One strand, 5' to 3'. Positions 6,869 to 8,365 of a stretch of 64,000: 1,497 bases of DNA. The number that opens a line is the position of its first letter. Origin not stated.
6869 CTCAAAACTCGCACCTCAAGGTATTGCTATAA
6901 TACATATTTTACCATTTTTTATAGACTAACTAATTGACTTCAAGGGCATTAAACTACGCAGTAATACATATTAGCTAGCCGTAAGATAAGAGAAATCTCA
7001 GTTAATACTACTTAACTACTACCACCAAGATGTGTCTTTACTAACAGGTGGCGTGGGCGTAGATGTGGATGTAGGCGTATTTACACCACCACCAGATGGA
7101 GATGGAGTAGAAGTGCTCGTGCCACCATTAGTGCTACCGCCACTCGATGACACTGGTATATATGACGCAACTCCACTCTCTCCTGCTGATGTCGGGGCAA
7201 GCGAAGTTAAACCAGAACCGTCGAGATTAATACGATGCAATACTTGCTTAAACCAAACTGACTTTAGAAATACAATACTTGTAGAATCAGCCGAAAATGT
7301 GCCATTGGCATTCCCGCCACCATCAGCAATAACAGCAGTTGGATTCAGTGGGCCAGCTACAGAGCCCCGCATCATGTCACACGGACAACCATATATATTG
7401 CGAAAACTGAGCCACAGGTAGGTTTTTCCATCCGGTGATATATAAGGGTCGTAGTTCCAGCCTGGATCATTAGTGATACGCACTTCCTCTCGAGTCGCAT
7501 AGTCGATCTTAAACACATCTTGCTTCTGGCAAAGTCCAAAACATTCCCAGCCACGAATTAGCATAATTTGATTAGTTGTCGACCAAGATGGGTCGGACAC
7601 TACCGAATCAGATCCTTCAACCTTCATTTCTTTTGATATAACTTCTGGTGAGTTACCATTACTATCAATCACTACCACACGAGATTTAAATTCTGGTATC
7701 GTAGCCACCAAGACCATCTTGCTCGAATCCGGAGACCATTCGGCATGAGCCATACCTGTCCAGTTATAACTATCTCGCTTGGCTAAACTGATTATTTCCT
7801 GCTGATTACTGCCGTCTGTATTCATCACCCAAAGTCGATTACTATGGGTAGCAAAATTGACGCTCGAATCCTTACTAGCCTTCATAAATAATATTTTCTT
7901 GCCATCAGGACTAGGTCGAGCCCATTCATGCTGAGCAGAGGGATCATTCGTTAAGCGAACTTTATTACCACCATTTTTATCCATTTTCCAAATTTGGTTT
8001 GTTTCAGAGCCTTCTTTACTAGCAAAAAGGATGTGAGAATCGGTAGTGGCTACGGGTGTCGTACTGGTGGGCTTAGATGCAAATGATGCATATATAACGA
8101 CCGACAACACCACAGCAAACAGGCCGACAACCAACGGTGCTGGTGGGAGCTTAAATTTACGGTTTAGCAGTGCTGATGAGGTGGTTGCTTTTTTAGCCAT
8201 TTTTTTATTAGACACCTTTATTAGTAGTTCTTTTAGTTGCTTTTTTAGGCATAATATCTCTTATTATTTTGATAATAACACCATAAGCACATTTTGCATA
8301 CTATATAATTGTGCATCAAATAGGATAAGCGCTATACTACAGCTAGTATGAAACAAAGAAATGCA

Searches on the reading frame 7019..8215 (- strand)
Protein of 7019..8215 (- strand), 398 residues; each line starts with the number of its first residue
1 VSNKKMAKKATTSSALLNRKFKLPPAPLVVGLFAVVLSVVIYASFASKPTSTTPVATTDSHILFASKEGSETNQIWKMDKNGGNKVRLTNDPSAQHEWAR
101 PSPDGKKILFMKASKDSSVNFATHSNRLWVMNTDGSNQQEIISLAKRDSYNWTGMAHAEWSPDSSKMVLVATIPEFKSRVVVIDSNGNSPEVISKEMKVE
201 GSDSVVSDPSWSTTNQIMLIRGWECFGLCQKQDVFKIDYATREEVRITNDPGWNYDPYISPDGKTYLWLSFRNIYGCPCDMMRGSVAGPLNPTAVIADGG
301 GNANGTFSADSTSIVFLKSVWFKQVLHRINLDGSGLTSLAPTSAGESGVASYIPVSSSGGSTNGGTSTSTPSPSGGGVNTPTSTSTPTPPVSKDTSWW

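Call 81: search_protein_families(library=pfam, max_evalue=0.001, proteins=[window:7019-8215:-])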
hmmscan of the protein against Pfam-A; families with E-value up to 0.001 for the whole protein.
window:7019-8215:- (398 aa): 1 family
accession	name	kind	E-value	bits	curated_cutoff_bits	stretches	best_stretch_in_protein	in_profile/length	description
PF07676.18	PD40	-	6.3e-13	48.8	20.9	1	245-275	2-31/38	WD40-like Beta Propeller Repeat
